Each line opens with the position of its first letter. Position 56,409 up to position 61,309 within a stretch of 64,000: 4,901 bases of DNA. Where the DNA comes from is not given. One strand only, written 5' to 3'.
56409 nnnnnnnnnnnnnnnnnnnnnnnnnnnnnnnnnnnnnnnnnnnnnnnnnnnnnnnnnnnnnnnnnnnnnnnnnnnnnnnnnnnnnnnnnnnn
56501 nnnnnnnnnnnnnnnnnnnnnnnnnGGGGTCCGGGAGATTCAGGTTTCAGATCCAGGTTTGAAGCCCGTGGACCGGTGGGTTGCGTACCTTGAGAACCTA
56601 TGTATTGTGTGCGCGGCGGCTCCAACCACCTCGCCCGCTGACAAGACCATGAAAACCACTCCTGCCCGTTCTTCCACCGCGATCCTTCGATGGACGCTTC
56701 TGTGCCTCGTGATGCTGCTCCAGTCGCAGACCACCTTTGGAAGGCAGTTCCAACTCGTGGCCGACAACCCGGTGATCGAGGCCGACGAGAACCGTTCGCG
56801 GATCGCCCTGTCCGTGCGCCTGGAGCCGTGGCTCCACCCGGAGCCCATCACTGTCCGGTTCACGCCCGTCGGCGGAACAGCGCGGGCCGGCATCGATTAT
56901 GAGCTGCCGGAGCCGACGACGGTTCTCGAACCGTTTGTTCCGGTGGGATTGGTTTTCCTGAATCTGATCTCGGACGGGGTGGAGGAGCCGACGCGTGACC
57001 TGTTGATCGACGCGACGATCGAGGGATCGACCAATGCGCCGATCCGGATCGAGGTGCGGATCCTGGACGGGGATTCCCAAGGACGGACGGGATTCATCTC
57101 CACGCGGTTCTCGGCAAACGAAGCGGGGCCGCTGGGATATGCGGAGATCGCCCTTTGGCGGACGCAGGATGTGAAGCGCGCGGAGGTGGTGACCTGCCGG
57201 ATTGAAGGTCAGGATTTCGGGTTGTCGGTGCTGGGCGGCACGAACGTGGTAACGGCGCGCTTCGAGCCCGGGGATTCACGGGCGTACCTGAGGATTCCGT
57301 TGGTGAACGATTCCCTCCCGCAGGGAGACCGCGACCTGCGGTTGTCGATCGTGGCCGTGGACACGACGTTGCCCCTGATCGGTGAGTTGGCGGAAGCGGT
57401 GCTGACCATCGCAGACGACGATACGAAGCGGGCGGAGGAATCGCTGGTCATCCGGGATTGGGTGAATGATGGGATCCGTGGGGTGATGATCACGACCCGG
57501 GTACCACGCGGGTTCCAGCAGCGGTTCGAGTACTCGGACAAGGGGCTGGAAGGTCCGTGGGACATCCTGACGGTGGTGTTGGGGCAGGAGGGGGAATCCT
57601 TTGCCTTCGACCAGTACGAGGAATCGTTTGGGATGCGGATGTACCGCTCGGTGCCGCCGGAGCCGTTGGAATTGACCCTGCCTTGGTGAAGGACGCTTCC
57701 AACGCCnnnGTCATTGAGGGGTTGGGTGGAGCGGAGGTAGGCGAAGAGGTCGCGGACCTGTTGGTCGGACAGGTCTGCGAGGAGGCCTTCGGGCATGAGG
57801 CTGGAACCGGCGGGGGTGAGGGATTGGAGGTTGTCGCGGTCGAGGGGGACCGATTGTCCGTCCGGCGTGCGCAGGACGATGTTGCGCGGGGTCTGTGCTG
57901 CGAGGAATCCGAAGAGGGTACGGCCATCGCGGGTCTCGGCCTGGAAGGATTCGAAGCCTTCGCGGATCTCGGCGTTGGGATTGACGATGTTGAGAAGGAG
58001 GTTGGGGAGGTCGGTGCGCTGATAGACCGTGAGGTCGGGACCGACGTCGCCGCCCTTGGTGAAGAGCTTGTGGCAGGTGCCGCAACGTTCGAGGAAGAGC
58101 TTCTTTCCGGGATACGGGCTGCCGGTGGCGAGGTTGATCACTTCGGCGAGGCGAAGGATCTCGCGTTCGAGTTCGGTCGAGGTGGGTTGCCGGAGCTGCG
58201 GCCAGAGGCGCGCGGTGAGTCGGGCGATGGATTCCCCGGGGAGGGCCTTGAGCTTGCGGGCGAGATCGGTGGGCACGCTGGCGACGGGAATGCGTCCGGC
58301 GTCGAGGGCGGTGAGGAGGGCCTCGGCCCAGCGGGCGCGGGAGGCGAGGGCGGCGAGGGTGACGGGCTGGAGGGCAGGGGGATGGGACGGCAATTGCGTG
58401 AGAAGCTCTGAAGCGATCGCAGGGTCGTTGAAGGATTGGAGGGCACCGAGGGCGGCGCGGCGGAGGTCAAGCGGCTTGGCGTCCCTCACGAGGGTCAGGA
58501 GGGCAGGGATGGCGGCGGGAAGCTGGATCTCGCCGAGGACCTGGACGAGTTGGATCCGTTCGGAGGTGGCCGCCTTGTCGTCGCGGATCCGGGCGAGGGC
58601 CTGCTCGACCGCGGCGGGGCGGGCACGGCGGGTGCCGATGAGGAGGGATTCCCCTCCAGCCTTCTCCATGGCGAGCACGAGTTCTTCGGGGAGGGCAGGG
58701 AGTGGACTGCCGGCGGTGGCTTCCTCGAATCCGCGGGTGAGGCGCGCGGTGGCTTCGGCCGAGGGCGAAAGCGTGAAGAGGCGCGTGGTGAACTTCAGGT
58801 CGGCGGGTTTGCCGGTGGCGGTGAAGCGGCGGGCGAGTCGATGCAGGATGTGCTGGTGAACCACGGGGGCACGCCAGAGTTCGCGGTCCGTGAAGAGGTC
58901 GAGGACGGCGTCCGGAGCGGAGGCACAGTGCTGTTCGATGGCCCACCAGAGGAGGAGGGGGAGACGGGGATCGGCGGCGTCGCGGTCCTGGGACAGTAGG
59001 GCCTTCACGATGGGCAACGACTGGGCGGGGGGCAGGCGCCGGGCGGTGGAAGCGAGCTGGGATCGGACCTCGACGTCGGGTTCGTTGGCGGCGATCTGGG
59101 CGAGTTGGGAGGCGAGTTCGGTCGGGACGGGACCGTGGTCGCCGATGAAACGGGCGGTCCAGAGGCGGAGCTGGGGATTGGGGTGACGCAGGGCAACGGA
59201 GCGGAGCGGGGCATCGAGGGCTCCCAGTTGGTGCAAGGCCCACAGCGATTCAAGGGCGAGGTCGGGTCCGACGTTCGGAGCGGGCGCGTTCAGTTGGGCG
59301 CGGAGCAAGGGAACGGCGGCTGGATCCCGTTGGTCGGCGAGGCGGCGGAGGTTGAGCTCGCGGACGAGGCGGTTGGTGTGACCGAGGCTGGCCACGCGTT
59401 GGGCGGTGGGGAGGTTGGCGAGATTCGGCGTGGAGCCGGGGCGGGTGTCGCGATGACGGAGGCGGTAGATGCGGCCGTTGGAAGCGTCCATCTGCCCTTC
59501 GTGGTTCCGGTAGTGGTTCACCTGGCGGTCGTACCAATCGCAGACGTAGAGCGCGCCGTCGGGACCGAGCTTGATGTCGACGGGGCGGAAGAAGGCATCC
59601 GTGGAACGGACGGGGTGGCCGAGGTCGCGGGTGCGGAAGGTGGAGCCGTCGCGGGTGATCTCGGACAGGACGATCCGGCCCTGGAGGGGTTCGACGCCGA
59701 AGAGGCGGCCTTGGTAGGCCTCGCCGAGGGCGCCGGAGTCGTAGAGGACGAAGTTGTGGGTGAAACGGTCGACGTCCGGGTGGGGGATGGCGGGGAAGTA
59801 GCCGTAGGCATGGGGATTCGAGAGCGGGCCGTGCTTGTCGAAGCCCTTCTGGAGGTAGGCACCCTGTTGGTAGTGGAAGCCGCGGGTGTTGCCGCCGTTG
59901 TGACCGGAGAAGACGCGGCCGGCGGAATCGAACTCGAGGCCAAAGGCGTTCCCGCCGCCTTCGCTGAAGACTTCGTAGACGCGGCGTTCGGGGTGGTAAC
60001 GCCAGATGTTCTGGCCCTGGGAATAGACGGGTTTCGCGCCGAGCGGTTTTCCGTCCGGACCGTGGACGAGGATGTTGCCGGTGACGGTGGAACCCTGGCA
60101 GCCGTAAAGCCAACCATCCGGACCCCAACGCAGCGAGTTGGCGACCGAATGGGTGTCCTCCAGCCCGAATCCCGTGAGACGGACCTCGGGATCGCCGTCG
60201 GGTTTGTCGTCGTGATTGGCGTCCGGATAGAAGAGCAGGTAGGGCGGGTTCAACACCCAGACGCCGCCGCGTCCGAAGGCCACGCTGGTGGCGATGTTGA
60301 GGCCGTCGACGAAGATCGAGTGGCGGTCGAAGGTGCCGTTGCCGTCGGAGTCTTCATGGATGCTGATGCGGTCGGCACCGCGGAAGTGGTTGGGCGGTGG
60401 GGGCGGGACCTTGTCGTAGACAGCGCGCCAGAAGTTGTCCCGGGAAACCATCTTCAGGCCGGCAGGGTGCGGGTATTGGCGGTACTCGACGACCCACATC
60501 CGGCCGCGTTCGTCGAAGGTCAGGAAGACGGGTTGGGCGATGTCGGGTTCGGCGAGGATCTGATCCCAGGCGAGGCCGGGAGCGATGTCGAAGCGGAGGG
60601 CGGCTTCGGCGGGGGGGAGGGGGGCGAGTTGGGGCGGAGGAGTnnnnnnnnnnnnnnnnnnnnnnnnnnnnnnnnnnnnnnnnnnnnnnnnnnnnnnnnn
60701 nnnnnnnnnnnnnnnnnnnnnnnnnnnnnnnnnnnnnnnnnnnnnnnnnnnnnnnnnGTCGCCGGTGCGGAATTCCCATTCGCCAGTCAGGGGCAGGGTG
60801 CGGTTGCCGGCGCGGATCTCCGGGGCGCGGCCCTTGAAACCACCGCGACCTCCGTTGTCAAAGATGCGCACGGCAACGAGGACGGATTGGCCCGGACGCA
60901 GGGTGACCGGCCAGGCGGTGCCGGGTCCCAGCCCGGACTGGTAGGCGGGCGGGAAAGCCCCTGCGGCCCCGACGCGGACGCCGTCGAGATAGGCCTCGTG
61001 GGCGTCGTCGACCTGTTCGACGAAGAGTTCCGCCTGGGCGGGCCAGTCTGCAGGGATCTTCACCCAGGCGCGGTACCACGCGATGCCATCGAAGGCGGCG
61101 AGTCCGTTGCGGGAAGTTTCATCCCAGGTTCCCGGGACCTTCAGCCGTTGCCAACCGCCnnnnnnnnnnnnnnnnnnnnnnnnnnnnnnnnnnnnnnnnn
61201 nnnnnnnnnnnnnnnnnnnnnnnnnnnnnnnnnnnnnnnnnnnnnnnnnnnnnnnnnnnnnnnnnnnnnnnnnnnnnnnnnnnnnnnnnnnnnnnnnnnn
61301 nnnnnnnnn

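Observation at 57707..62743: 1678-aa single polypeptide chaining isochorismatase-like, ThuA-like, jelly-roll, dehydrogenase propeller, HEAT and cytochrome c domains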

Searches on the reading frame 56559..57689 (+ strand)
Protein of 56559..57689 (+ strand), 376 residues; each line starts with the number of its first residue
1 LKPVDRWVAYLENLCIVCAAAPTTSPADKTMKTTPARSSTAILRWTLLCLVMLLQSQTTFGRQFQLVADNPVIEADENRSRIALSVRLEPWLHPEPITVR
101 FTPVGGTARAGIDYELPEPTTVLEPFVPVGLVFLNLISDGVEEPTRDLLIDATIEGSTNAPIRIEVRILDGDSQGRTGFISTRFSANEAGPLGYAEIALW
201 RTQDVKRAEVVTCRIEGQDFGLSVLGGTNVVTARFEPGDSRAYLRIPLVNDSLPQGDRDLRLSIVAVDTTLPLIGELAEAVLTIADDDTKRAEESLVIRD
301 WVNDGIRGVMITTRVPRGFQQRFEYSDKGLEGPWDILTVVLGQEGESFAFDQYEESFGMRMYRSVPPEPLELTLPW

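Call 45: search_protein_families(library=pfam, proteins=[window:56559-57689:+], max_evalue=0.001)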
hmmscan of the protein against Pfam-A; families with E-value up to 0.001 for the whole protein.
window:56559-57689:+ (376 aa): 1 family
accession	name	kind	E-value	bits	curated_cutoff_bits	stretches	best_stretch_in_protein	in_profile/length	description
PF03160.20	Calx-beta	-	0.00025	21.5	27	0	70-151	12-93/119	Calx-beta domain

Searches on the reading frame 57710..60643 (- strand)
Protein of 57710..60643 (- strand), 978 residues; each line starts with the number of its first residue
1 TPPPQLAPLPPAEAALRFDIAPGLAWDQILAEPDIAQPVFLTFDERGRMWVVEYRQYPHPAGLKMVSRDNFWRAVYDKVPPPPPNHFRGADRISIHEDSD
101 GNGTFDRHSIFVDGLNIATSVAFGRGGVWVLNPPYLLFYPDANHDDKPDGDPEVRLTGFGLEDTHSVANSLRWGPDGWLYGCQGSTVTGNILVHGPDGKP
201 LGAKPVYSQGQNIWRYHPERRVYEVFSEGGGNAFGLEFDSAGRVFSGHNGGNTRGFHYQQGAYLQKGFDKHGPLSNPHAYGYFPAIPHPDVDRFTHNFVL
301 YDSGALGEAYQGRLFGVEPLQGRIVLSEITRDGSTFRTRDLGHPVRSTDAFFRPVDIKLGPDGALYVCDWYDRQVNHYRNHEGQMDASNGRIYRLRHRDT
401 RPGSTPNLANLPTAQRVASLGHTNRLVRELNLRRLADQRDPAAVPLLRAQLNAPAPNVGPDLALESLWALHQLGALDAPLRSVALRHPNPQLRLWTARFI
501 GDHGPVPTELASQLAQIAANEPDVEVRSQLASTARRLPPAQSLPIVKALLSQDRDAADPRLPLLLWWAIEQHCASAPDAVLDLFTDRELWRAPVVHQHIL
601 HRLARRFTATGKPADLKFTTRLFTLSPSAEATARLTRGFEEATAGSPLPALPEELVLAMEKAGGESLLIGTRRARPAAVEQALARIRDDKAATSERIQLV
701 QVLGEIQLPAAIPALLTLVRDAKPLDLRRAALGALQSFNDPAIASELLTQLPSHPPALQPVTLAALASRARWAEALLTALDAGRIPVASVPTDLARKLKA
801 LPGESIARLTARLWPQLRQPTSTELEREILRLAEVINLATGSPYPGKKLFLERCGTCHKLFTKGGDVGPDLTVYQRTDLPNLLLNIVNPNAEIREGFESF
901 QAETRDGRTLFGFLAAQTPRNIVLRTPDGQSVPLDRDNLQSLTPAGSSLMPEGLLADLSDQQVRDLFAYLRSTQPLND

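Call 49: predict_structure(alignment_id=A3)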
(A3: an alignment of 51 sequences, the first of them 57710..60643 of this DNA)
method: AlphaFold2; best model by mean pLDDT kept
length: 978 residues; sequences in the alignment: 51
mean_pLDDT: 81.5   pTM: 0.76
mean pLDDT of the five models: 81.5, 81.1, 79.8, 79.5, 78.4
residues with pLDDT >= 90: 406; 70-90: 383; 50-70: 116; < 50: 73
segments of 3 or more residues with pLDDT < 50: 1-4, 164-168, 228-231, 250-253, 264-284, 858-875, 892-896, 973-978
pLDDT, mean of each block of 10 residues (from residue 1): 62 92 95 91 95 80 65 65 85 94 92 89 93 91 92 89 55 92 71 91 78 86 71 74 75 59 43 34 49 70 92 88 88 80 92 91 94 60 73 95 83 95 93 93 96 79 95 94 95 95 88 96 94 93 97 88 89 92 93 93 87 83 93 91 60 83 82 86 91 86 85 94 88 89 92 88 88 92 88 81 87 77 80 83 75 56 37 54 69 54 85 66 69 78 67 73 83 48
secondary structure, 60 per line:
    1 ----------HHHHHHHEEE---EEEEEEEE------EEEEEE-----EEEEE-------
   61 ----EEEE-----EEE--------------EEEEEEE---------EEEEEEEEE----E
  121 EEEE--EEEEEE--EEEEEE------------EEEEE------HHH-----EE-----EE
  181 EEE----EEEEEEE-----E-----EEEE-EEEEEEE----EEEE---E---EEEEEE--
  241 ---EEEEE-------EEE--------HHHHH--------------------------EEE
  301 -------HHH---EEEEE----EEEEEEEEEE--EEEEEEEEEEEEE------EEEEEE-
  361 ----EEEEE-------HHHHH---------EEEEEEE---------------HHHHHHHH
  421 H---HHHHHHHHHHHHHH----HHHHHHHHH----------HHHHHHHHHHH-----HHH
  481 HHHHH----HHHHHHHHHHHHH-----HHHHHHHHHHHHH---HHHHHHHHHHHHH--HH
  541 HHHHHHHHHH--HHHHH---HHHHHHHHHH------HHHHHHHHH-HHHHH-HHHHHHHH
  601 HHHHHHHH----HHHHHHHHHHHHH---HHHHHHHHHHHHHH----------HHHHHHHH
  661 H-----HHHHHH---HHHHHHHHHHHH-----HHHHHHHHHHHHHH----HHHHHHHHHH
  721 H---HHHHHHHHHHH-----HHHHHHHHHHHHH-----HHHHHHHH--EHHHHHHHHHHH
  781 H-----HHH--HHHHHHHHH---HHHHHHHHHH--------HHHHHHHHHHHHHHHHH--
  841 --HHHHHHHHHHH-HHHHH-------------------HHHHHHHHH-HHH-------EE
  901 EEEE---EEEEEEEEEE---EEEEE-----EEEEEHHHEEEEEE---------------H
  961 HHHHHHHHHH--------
elements in order (helices of 4 or more, strands of 3 or more residues): H11-17 E18-20 E24-31 E38-43 E49-53 E65-68 E74-76 E91-97 E107-115 E120-124 E127-132 E135-140 E153-157 E179-183 E188-194 E206-209 E211-217 E222-225 E233-238 E244-248 E256-258 H267-271 E298-300 E314-318 E323-332 E335-347 E354-359 E365-369 H377-381 E391-397 H413-421 H425-438 H443-451 H462-472 H478-485 H490-502 H508-520 H524-536 H539-550 H553-557 H561-570 H577-585 H587-591 H593-608 H613-625 H629-642 H653-661 H667-672 H676-687 H693-706 H711-721 H725-735 H741-753 H759-766 H770-781 H792-800 H804-813 H822-838 H843-853 H855-859 H879-887 E899-904 E908-917 E921-925 E931-935 E939-944 H960-970

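Call 52: fold_search(model_id=the predicted structure, library=pdb)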
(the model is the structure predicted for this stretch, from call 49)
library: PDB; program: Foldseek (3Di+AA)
matches with E <= 10: 1296; with E <= 0.001: 50
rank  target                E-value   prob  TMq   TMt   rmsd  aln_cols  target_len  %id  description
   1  2ism_A                2.7e-07  1.00  0.21  0.55   9.4       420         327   19  Crystal structure of the putative oxidoreductase (glucose dehydrogenase) (TTHA0570) from thermus theromophilus HB8 (released 2007-11-13)
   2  2ism_B                1.1e-06  1.00  0.20  0.50  10.2       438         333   18  Crystal structure of the putative oxidoreductase (glucose dehydrogenase) (TTHA0570) from thermus theromophilus HB8 (released 2007-11-13)
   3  5min_A                8.7e-06  1.00  0.25  0.49   8.5       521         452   12  Apo form of the soluble PQQ-dependent Glucose Dehydrogenase from Acinetobacter calcoaceticus (released 2017-12-20)
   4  8re0_A                1.2e-05  1.00  0.26  0.51   7.8       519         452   13  Soluble glucose dehydrogenase from acinetobacter calcoaceticus - double mutant pH8 (released 2024-05-08)
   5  1qbi_A                2.0e-05  1.00  0.25  0.51   7.9       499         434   13  SOLUBLE QUINOPROTEIN GLUCOSE DEHYDROGENASE FROM ACINETOBACTER CALCOACETICUS (released 2000-02-25)
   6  7z8v_D                6.5e-05  1.00  0.20  0.18  18.4       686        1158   15  CAND1-SCF-SKP2 (SKP1deldel) CAND1 engaged SCF rocked (released 2023-04-19)
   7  8tj5_0                8.3e-05  0.93  0.14  0.12  34.1      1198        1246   10  Inner spoke ring of the yeast NPC (released 2023-10-11)
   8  8or2_C                8.7e-05  1.00  0.20  0.18  18.4       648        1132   14  CAND1-CUL1-RBX1-DCNL1 (released 2023-06-28)
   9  7z8t_D                1.1e-04  1.00  0.21  0.19  18.4       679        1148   15  CAND1-SCF-SKP2 CAND1 engaged SCF rocked (released 2023-04-19)
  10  3a9g_A                1.3e-04  1.00  0.19  0.47  10.8       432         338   12  Crystal Structure of PQQ-dependent sugar dehydrogenase apo-form (released 2010-09-08)
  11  8y0p_A                1.7e-04  1.00  0.18  0.27  12.9       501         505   12  Beta-Catenin in complex with peptide 301 (released 2024-04-17)
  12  7uwo_A                1.7e-04  1.00  0.17  0.26  13.1       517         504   12  Structure of beta-catenin in complex with FP05874, a Helicon Polypeptide (released 2022-12-28)
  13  7uwi_A                1.9e-04  1.00  0.18  0.28  12.7       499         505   12  Structure of beta-catenin in complex with FP01567, a Helicon Polypeptide (released 2022-12-28)
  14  1th1_A                1.9e-04  1.00  0.15  0.25  15.1       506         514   13  Beta-catenin in complex with a phosphorylated APC 20aa repeat fragment (released 2004-09-07)
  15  2qna_A                2.1e-04  1.00  0.21  0.26  12.9       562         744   12  Crystal structure of human Importin-beta (127-876) in complex with the IBB-domain of Snurportin1 (1-65) (released 2008-04-08)
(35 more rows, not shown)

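Call 53: search_solved_structures(query=A3, max_evalue=10, show_alignments=0)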
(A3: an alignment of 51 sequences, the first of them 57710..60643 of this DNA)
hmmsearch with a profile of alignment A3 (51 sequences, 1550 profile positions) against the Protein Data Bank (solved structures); distinct sequences matched with E-value up to 10: 112 (the best 60 are shown).
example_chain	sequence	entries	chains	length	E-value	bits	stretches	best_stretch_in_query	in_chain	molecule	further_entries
7zs0_A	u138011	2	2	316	5.2e-16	60.2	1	1420-1542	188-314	Hypothetical (Diheme) protein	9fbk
7zs1_A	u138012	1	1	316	1.1e-14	55.8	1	1420-1542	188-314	Hypothetical (Diheme) protein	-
7zs2_A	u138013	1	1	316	1.5e-14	55.4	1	1420-1542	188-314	Hypothetical (Diheme) protein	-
9sah_A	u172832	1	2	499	5e-12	47.1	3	988-1080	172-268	E4-NB2 synthetic fusion protein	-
4zv6_A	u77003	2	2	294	1.3e-07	32.4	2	987-1078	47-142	AlphaRep-7 | alpha-Rep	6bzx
4xl5_C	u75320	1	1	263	9.8e-07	29.5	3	988-1101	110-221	bGFP-A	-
6ft5_A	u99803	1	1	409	7.1e-06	26.7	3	986-1065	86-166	alphaRep A3_A3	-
6gwc_C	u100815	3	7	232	8.5e-06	26.4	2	1225-1337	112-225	iE5 ALPHAREP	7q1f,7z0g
6fsq_A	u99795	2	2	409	1.1e-05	26.1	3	986-1065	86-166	alphaRep A3_bGFPD | A3_bGFPD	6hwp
7p0h_A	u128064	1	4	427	9.7e-05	22.9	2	973-1078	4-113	Helicobacter pylori ComF fused to an artificial alphaREP crystallization helper (named B2)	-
8aw4_A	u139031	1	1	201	0.00055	20.4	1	988-1074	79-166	ALPHAREP bB-E3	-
5dcq_A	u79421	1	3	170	0.00069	20.1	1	985-1093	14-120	artificial repeat proteins (alphaREP3)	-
6gx7_E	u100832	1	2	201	0.001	19.5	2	987-1069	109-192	iiiA5 ALPHAREP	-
6btm_A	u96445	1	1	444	0.0026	18.1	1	1406-1452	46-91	Alternative Complex III subunit A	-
6g4j_B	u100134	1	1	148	0.0028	18.1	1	985-1075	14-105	alphaREP bE8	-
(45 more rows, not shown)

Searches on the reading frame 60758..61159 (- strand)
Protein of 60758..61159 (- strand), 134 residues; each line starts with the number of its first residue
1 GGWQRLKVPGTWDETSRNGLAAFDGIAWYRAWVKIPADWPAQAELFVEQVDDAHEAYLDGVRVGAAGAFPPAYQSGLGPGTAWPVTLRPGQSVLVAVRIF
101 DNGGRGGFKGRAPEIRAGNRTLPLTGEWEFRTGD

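Call 66: search_protein_families(library=pfam, proteins=[window:60758-61156:-], max_evalue=1)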
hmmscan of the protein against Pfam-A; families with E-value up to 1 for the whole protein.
window:60758-61156:- (133 aa): 2 families
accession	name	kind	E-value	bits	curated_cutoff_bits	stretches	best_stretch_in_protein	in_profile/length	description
PF14016.12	DUF4232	-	0.031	14.9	27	1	59-106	40-87/129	Domain of unknown function (DUF4232)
PF02837.24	Glyco_hydro_2_N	-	0.057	13.8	28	1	18-64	59-106/169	Glycosyl hydrolases family 2, sugar binding domain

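Call 89: search_solved_structures(query=window:60758-61159:-, max_evalue=1, show_alignments=1)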
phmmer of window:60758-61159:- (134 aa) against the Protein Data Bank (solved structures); distinct sequences matched with E-value up to 1: 11.
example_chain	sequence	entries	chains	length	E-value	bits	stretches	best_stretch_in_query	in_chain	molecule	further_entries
9ega_A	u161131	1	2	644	3.6e-15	59.4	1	2-134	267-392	Sialate O-acetylesterase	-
9h4u_A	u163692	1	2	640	2.1e-07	34.1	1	2-133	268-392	Carbohydrate esterase FI8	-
6t0q_A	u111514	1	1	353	0.045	16.8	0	43-91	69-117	Lectin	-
6t1d_A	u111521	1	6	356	0.046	16.8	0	43-91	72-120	Lectin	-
6kbj_A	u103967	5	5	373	0.051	16.7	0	43-91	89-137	Lectin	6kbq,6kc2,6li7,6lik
6d8g_A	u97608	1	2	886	0.092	15.8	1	3-68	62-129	Glycosyl hydrolases family 2, sugar binding domain protein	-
6d50_A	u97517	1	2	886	0.092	15.8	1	3-68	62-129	Glycosyl hydrolases family 2, sugar binding domain protein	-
5uj6_A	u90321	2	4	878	0.099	15.7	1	3-68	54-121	Glycosyl hydrolases family 2, sugar binding domain protein | Beta-galactosidase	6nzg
8u01_A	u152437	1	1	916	0.13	15.4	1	23-71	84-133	Glycosyl hydrolase family 2, sugar binding domain protein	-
7xyr_A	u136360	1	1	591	0.52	13.4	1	26-66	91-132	Beta-glucuronidase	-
8dhl_A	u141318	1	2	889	0.78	12.8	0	2-66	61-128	Glycosyl hydrolase family 2, sugar binding domain protein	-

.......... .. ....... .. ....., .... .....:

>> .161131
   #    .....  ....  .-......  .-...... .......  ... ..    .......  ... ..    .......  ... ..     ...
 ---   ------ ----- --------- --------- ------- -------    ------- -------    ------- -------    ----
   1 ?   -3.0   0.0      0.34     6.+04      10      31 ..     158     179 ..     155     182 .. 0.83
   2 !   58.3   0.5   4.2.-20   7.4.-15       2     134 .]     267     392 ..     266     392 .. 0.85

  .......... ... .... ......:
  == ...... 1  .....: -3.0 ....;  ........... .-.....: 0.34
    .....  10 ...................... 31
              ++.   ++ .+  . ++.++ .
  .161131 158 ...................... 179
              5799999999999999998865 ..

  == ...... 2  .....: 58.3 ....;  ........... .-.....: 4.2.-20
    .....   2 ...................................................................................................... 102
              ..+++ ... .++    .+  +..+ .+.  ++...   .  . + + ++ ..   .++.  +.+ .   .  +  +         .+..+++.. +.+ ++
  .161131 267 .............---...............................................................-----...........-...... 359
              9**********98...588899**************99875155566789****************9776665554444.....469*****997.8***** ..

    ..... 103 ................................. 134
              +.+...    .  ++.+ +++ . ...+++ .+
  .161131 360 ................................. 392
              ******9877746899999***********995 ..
